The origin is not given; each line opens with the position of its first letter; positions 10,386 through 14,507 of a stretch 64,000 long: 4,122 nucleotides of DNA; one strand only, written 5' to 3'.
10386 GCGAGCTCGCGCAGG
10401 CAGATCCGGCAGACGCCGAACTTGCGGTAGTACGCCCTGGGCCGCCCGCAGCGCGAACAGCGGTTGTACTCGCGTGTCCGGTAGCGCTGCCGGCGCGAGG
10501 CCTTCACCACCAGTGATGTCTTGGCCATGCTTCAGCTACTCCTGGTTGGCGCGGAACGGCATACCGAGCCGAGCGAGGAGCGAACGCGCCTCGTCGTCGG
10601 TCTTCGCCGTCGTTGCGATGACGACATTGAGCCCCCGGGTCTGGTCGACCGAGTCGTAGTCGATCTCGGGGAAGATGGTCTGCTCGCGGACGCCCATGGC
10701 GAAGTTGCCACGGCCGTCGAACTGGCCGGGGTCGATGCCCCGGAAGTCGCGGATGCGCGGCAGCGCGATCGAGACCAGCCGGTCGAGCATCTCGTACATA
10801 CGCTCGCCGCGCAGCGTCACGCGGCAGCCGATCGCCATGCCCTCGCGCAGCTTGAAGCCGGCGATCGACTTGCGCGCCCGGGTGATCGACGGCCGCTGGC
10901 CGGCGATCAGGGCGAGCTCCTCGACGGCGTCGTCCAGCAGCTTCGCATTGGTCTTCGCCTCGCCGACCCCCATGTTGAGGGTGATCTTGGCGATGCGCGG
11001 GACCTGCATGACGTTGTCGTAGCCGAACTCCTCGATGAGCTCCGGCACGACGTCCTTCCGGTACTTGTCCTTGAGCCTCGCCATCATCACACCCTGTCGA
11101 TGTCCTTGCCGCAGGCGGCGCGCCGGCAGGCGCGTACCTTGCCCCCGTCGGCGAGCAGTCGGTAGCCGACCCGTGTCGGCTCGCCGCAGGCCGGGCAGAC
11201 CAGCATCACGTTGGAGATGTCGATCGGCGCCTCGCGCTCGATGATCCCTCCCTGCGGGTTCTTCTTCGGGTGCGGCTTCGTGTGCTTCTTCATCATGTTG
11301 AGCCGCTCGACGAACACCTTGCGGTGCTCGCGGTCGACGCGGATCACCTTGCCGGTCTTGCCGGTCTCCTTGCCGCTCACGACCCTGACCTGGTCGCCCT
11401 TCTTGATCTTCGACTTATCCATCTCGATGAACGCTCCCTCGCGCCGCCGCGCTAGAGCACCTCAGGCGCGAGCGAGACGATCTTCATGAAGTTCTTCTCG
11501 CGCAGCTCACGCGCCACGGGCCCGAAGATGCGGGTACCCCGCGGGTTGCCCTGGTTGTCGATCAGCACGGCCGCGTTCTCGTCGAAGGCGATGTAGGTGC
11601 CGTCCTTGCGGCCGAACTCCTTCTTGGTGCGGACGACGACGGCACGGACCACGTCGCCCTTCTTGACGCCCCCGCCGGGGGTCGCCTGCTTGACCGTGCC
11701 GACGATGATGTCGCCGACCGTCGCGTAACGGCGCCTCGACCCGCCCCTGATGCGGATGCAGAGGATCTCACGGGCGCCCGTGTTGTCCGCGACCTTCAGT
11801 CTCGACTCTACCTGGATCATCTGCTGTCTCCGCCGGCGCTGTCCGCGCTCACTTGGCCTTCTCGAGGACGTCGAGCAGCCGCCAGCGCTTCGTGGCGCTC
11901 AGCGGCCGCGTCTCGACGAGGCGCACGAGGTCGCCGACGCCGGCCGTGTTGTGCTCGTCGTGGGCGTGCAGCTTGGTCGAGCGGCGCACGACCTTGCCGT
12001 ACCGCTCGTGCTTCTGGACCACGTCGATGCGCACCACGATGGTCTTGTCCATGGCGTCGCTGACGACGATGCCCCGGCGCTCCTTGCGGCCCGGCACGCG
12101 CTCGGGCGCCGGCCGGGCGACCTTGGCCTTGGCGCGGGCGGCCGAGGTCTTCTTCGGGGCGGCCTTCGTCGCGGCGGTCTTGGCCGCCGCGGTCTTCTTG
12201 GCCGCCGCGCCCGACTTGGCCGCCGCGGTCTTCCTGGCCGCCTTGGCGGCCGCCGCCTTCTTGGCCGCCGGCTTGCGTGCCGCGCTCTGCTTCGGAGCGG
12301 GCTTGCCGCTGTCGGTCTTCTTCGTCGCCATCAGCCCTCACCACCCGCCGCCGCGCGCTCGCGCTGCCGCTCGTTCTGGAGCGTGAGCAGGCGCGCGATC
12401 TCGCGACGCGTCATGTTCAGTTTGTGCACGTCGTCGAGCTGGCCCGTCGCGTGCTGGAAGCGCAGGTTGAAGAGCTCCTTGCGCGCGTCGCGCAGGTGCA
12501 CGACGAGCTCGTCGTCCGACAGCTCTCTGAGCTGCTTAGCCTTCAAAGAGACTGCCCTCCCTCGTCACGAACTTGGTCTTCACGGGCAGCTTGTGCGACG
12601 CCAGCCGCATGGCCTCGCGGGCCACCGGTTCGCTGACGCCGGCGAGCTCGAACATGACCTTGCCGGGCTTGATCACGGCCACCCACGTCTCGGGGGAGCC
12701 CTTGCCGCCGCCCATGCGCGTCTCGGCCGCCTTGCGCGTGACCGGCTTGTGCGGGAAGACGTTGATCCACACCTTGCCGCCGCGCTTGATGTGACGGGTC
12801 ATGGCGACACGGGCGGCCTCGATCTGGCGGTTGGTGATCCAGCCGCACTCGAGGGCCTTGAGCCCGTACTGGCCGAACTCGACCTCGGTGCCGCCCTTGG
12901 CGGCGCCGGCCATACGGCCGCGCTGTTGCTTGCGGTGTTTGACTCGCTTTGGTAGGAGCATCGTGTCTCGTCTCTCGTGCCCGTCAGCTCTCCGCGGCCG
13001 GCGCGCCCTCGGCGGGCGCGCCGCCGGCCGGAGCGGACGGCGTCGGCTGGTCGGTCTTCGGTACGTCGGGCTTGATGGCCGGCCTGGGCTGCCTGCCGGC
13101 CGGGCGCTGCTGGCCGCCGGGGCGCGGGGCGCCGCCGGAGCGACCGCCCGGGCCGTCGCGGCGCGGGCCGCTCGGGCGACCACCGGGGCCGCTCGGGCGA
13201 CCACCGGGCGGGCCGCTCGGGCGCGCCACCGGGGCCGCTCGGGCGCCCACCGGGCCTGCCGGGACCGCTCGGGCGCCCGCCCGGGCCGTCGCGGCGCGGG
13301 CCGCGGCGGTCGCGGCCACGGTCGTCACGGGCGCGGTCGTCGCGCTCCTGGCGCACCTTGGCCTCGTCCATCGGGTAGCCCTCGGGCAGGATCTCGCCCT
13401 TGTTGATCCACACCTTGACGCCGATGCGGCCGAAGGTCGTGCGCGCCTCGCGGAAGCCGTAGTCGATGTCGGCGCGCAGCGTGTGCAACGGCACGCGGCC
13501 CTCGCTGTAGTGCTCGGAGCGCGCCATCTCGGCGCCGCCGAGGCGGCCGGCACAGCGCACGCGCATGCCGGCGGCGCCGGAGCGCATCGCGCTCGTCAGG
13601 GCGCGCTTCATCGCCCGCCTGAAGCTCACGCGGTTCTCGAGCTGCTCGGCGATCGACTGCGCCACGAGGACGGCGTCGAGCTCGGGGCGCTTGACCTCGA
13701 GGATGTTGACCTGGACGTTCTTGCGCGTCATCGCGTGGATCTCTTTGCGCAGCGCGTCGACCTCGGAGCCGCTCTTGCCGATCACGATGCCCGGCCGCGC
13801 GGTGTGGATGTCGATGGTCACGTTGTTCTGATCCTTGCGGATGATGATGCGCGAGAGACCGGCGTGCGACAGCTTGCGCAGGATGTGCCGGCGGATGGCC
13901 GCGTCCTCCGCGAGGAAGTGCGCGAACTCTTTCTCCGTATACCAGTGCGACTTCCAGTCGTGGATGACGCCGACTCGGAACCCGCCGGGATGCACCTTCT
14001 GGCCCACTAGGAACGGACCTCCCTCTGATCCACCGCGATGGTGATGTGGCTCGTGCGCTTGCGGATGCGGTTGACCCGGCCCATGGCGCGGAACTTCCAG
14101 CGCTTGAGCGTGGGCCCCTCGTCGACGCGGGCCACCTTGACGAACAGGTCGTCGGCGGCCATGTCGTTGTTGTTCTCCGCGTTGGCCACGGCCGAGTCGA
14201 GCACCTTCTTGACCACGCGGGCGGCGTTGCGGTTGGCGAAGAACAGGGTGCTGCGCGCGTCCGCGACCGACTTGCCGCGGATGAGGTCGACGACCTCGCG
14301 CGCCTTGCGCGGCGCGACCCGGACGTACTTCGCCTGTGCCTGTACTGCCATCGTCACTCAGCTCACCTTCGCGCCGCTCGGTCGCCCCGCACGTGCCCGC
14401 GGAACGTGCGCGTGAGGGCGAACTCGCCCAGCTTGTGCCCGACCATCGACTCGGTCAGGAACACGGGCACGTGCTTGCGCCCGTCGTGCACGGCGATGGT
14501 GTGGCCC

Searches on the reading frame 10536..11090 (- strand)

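Call 87: search_protein_families(library=ncbifam, proteins=[window:10536-11090:-], max_evalue=1e-10)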
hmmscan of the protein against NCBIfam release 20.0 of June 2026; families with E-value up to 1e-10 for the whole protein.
window:10536-11090:- (184 aa): 2 families
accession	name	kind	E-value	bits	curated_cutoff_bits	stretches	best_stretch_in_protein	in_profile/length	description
NF000585.0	PRK00010.1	equivalog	8.7e-89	296.1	186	1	2-181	1-180/181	50S ribosomal protein L5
NF003258.0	PRK04219.1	equivalog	3.5e-26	91.8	166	1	25-159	9-134/178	50S ribosomal protein L5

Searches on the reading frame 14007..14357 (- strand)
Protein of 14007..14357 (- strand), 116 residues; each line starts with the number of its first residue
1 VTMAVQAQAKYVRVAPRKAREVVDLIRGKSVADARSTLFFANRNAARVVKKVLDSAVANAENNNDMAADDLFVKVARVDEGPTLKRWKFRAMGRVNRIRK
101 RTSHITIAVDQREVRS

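Call 87: search_protein_families(library=ncbifam, proteins=[window:14007-14357:-], max_evalue=1e-10)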
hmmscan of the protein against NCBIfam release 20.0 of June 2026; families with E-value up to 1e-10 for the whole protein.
window:14007-14357:- (116 aa): 4 families
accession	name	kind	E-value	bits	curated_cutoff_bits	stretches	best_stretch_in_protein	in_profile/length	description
TIGR01044.1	rplV_bact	equivalog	1.2e-40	137.9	73.65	1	7-109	1-103/103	50S ribosomal protein L22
NF008917.0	PRK12279.1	equivalog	9.1e-23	81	526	1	4-109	2-108/311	50S ribosomal protein L22/unknown domain fusion protein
TIGR01038.1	uL22_arch_euk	equivalog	4.3e-17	62.4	79.85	1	44-110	81-146/148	50S ribosomal protein L22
NF003260.0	PRK04223.1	equivalog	4.8e-13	49.3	137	0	44-111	85-151/154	50S ribosomal protein L22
